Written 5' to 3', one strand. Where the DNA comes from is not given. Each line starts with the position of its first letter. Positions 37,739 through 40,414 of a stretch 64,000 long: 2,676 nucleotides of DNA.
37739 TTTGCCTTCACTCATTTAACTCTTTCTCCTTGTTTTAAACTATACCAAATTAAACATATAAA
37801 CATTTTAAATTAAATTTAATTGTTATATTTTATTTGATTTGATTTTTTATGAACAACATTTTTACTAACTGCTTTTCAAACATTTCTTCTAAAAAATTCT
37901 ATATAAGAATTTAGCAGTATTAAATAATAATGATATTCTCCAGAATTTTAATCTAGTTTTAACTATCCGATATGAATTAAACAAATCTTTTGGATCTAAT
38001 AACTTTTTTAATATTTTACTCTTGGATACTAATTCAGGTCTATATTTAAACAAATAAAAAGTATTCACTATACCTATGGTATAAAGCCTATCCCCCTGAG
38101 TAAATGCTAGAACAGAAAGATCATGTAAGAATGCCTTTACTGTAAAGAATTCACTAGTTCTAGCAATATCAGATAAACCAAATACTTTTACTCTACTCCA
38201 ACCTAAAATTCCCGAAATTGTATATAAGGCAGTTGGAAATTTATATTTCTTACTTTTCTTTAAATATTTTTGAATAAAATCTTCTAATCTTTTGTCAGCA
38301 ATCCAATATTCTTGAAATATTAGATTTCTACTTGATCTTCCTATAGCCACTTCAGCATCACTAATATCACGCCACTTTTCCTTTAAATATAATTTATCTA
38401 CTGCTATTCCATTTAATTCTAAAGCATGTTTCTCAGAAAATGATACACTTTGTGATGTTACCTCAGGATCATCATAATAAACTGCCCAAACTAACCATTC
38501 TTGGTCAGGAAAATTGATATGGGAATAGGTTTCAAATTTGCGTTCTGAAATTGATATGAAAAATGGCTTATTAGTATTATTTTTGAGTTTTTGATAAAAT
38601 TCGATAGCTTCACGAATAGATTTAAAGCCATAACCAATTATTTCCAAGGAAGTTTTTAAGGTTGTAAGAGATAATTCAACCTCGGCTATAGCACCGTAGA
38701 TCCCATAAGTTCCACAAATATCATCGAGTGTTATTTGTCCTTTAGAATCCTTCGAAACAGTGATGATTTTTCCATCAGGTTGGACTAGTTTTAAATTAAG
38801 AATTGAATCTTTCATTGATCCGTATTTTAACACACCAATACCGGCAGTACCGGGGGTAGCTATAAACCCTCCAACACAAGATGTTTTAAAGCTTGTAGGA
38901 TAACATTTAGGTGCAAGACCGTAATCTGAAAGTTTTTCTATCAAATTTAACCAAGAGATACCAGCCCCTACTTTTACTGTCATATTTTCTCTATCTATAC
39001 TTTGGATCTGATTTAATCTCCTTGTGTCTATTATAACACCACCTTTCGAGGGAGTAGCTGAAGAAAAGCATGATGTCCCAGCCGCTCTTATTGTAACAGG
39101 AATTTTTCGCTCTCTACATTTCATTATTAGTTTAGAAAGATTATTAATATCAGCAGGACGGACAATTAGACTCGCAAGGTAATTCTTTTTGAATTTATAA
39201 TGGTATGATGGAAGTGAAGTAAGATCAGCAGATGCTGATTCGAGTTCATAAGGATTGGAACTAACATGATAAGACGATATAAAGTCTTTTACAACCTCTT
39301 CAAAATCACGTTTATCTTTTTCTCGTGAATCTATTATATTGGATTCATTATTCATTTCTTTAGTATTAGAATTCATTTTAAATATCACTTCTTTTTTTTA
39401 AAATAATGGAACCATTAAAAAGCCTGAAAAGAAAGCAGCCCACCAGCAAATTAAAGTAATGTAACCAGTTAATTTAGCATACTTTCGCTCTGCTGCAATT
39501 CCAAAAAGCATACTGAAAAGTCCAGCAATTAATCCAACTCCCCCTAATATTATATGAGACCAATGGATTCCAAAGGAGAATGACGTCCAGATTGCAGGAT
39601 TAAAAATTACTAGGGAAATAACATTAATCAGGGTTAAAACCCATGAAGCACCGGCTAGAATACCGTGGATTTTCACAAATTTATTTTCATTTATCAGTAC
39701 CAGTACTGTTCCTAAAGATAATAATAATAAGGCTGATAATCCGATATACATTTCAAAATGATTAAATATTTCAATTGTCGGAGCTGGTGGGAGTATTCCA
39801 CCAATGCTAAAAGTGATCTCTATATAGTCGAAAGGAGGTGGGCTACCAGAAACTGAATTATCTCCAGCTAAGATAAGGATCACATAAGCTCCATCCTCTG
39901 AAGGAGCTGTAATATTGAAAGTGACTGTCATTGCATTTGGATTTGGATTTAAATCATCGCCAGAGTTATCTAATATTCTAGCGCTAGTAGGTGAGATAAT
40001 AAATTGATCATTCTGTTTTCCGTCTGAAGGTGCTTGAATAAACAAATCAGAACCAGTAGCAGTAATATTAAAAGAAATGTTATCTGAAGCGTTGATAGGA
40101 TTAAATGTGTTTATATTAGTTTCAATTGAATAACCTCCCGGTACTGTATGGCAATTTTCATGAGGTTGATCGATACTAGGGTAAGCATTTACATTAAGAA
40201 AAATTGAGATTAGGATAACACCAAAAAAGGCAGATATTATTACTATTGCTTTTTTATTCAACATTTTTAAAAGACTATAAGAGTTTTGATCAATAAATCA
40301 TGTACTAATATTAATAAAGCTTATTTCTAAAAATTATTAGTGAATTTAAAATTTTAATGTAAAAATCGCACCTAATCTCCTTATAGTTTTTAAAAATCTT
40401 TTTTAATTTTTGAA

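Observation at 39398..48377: Minimal System I cytochrome c maturation locus interleaved with three exported proteins carrying H-x(2-3)-C-H instead of CXXCH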

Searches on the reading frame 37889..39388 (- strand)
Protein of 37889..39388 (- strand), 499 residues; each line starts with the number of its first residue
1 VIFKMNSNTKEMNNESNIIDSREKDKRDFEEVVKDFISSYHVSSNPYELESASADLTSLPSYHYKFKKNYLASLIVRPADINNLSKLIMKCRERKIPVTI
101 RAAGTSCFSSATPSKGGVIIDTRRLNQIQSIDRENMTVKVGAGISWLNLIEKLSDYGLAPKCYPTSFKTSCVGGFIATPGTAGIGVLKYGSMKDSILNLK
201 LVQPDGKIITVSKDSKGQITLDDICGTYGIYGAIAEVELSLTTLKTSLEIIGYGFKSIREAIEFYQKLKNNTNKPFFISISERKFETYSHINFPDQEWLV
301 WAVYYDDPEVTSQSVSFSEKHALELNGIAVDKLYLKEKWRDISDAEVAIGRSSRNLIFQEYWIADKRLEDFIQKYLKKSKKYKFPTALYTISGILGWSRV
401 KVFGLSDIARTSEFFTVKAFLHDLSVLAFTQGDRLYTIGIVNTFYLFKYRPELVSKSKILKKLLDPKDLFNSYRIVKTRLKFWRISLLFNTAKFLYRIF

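Call 46: search_protein_families(library=pfam, proteins=[window:37889-39388:-], max_evalue=0.001)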
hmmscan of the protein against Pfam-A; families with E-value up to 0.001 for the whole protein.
window:37889-39388:- (499 aa): 1 family
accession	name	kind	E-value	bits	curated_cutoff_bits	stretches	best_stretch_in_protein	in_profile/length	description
PF01565.28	FAD_binding_4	-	3.7e-34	117.8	26.4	1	73-212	2-139/139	FAD binding domain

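Call 48: search_solved_structures(query=window:37889-39388:-, max_evalue=0.001)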
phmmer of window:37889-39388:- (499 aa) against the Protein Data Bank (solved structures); distinct sequences matched with E-value up to 0.001: 35.
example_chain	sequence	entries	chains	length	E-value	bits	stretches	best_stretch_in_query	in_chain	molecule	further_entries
9qgz_A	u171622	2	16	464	1.3e-17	67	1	73-259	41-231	Glycolate oxidase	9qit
7qh2_C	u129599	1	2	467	7.3e-17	64.6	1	74-287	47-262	Lactate dehydrogenase (NAD(+),ferredoxin) subunit LctD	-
6v42_A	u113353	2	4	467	1.2e-14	57.2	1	71-257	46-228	FAD/FMN-containing dehydrogenase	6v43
8jdb_A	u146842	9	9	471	7.2e-14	54.7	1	28-212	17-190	Probable D-lactate dehydrogenase, mitochondrial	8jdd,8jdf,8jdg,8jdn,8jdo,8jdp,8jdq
8jdc_A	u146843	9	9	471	7.3e-14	54.7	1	28-212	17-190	Probable D-lactate dehydrogenase, mitochondrial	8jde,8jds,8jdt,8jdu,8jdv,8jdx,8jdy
2uuu_A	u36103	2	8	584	1.5e-13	53.7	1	73-282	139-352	ALKYLDIHYDROXYACETONEPHOSPHATE SYNTHASE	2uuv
3pm9_A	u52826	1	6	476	1.2e-12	50.7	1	72-264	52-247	Putative oxidoreductase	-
4bc7_A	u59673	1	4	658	2.7e-10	42.9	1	110-280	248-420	ALKYLDIHYDROXYACETONEPHOSPHATE SYNTHASE, PEROXISOMAL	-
4bby_A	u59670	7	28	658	2.7e-10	42.9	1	110-280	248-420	ALKYLDIHYDROXYACETONEPHOSPHATE SYNTHASE, PEROXISOMAL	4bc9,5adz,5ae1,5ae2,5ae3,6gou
4bca_A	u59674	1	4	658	2.7e-10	42.9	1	110-280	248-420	ALKYLDIHYDROXYACETONEPHOSPHATE SYNTHASE, PEROXISOMAL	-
6lpn_A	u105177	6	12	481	2.9e-10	42.8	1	72-266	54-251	D-2-hydroxyglutarate dehydrogenase, mitochondrial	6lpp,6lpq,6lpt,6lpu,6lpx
2bvf_A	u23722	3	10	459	6.6e-10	41.6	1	72-245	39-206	6-HYDROXY-D-NICOTINE OXIDASE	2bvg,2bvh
7a24_z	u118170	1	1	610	4.5e-09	38.9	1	77-254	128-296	GLDH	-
7sml_A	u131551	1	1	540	7.6e-09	38.1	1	77-246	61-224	L-GALACTONO-1,4-LACTONE DEHYDROGENASE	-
9r43_A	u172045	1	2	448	1.9e-08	36.8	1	74-215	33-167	Mitomycin radical oxidase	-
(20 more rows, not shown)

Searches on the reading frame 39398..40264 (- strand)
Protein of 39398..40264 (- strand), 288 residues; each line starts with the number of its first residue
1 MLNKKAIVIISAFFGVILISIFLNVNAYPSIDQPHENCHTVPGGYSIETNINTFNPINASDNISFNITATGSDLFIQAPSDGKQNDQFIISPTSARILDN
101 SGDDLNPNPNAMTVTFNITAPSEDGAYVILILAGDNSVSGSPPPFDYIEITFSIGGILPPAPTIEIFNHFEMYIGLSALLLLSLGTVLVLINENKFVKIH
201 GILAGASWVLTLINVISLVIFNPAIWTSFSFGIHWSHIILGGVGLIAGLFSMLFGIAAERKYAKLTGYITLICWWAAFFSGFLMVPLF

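Call 3: search_protein_families(library=pfam, proteins=[window:39398-40264:-], max_evalue=0.1)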
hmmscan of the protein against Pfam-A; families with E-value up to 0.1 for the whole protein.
window:39398-40264:- (288 aa): 0 families

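Call 4: search_protein_families(library=ncbifam, proteins=[window:39398-40264:-], max_evalue=0.1)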
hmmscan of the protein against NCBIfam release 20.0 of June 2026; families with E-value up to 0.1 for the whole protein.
window:39398-40264:- (288 aa): 0 families

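Call 32: find_related_loci(query=A4, collection=genome_contigs, flank=10000)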
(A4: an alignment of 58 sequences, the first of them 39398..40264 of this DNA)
Query A4 (288 aa) in genome_contigs; peptide patterns used: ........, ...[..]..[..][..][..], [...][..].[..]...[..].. (x = any residue, [..] = any of these).
75 stretches matched a pattern; 26 encode a relative of the query (tblastn E <= 1e-3); 26 distinct loci.
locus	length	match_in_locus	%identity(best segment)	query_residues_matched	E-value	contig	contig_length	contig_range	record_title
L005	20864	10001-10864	84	1-288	2e-153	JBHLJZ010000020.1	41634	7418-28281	MAG: Candidatus Hodarchaeota archaeon isolate DZ1B.201 DZ1B.201@1844, whole genome shotgun sequence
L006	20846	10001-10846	78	7-288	8e-143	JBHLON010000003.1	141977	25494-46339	MAG: Promethearchaeota archaeon isolate DZ3M.354 DZ3M.354@179, whole genome shotgun sequence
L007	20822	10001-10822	77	15-288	6e-139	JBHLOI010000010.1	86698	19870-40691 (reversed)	MAG: Promethearchaeota archaeon isolate DZ3M.320 DZ3M.320@573, whole genome shotgun sequence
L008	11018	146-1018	60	2-287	4e-104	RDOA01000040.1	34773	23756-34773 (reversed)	MAG: Promethearchaeota archaeon isolate DZG_bin1.240 NODE_41_length_34773_cov_15.675236, whole genome shotgun sequence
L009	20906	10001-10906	58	1-288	1e-101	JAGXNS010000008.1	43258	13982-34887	MAG: Promethearchaeota archaeon isolate bin49 NODE_8_length_43258_cov_161.543665, whole genome shotgun sequence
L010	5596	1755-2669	55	1-286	6e-96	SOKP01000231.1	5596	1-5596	MAG: Promethearchaeota archaeon isolate E44_bin85 NODE_8609_length_5596_cov_69.611262, whole genome shotgun sequence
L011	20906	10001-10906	54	1-286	2e-94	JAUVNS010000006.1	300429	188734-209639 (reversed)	MAG: Promethearchaeota archaeon isolate CSMAG_616 CSMAG_616_k141_1916191_length_300429_cov_14.9997, whole genome shotgun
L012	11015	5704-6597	58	1-288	2e-90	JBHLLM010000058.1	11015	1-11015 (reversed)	MAG: Candidatus Hermodarchaeota archaeon isolate DZ1M.447 DZ1M.447@24890, whole genome shotgun sequence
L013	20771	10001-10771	57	26-285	6e-84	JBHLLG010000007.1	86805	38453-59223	MAG: Candidatus Hermodarchaeota archaeon isolate DZ1M.411 DZ1M.411@659, whole genome shotgun sequence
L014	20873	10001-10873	47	2-286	4e-79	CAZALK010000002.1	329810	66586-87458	MAG TPA_asm: uncultured archaeon isolate binchicken_co136_26 genome assembly, contig: NODE_5_length_329810_cov_230.57849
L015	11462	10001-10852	47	1-284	4e-78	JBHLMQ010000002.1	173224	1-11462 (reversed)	MAG: Promethearchaeota archaeon isolate DZ2M.350 DZ2M.350@133, whole genome shotgun sequence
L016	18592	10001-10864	84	1-288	1e-154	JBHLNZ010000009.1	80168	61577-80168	MAG: Promethearchaeota archaeon isolate DZ2S.411 DZ2S.411@696, whole genome shotgun sequence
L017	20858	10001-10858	50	2-283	3e-76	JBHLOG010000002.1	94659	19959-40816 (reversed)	MAG: Promethearchaeota archaeon isolate DZ3M.289 DZ3M.289@477, whole genome shotgun sequence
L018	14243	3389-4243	50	2-283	4e-73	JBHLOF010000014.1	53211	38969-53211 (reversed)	MAG: Promethearchaeota archaeon isolate DZ3M.28 DZ3M.28@1546, whole genome shotgun sequence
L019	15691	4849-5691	51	2-282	8e-73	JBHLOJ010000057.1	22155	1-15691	MAG: Promethearchaeota archaeon isolate DZ3M.322 DZ3M.322@7028, whole genome shotgun sequence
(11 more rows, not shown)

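Call 39: predict_structure(alignment_id=A4)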
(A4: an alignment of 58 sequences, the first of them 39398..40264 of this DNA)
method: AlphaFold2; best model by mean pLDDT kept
length: 288 residues; sequences in the alignment: 58
mean_pLDDT: 81.0   pTM: 0.58
mean pLDDT of the five models: 81.0, 80.9, 79.8, 78.7, 76.7
residues with pLDDT >= 90: 105; 70-90: 124; 50-70: 40; < 50: 19
segments of 3 or more residues with pLDDT < 50: 24-40
pLDDT, mean of each block of 10 residues (from residue 1): 71 71 44 45 79 94 95 86 92 75 67 94 95 80 82 90 63 81 88 90 92 85 77 86 92 90 88 89 66
secondary structure, 60 per line:
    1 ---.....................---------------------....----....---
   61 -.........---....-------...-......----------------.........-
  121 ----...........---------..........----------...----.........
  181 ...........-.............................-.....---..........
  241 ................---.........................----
elements in order: H4-24 E46-49 E54-57 E62-70 E74-77 E89-94 E111-119 E125-135 E145-154 H172-191 H193-221 H223-227 H231-256 H260-284

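Call 42: fold_search(model_id=the predicted structure, library=pdb)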
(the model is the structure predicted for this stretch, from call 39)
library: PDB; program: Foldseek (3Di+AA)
matches with E <= 10: 1259; with E <= 0.001: 9
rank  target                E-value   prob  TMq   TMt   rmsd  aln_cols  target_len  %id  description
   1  6v3p_C                3.8e-04  1.00  0.26  0.65   5.0       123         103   11  The BIgI domain of beta protein from S. agalactiae bound to CEACAM1 (released 2020-12-02)
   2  5fqe_A                4.5e-04  1.00  0.25  0.13   8.4       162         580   12  The details of glycolipid glycan hydrolysis by the structural analysis of a family 123 glycoside hydrolase from Clostr (released 2016-03-30)
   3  5l7u_B                5.3e-04  1.00  0.23  0.12  10.4       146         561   10  Crystal structure of BvGH123 with bound GalNAc (released 2017-03-22)
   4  5fqg_A                5.6e-04  1.00  0.25  0.13   7.9       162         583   12  The details of glycolipid glycan hydrolysis by the structural analysis of a family 123 glycoside hydrolase from Clostr (released 2016-03-30)
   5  5fr0                  6.6e-04  1.00  0.25  0.14   8.9       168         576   12  The details of glycolipid glycan hydrolysis by the structural analysis of a family 123 glycoside hydrolase from Clostrid (released 2016-03-30)
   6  5fqe_B                7.0e-04  1.00  0.25  0.14   9.0       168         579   12  The details of glycolipid glycan hydrolysis by the structural analysis of a family 123 glycoside hydrolase from Clostr (released 2016-03-30)
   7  5fqh_A                7.4e-04  1.00  0.26  0.14   8.8       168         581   12  The details of glycolipid glycan hydrolysis by the structural analysis of a family 123 glycoside hydrolase from Clostr (released 2016-03-30)
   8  5fqf_A                8.2e-04  1.00  0.25  0.13   8.4       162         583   12  The details of glycolipid glycan hydrolysis by the structural analysis of a family 123 glycoside hydrolase from Clostr (released 2016-03-30)
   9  3frp_G                9.2e-04  1.00  0.24  0.31   7.6       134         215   10  Crystal Structure of Cobra Venom Factor, a Co-factor for C3- and C5 convertase CVFBb (released 2009-04-28)
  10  4pgz_C                1.2e-03  1.00  0.24  0.39   4.6       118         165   16  Structural basis of KIT activation by oncogenic mutations in the extracellular region reveals a zipper-like mechanism  (released 2015-03-18)
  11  9hnr_A                1.3e-03  0.94  0.27  0.24  21.3       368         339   10  a5b3 GABAA Receptor in 1 a5 to 4 b3 stoichiometry in desensitized state (released 2025-12-24)
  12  4ole_A                1.4e-03  1.00  0.23  0.49   9.6       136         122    9  Crystal structure of a neighbor of BRCA1 gene 1 (NBR1) from Homo sapiens at 2.52 A resolution (released 2014-02-19)
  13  4pgz_B                1.4e-03  1.00  0.23  0.32   5.4       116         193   16  Structural basis of KIT activation by oncogenic mutations in the extracellular region reveals a zipper-like mechanism  (released 2015-03-18)
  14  8k2h_B                1.4e-03  1.00  0.27  0.15  19.7       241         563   11  Crystal structure of Group 2Oligosaccharide/Monosaccharide-releasing beta-N-acetylhexosaminidase NgaAt from Arabidopsi (released 2024-04-24)
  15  6ef9                  1.5e-03  1.00  0.25  0.51   4.3       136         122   10  GspB Siglec domain (released 2020-02-19)
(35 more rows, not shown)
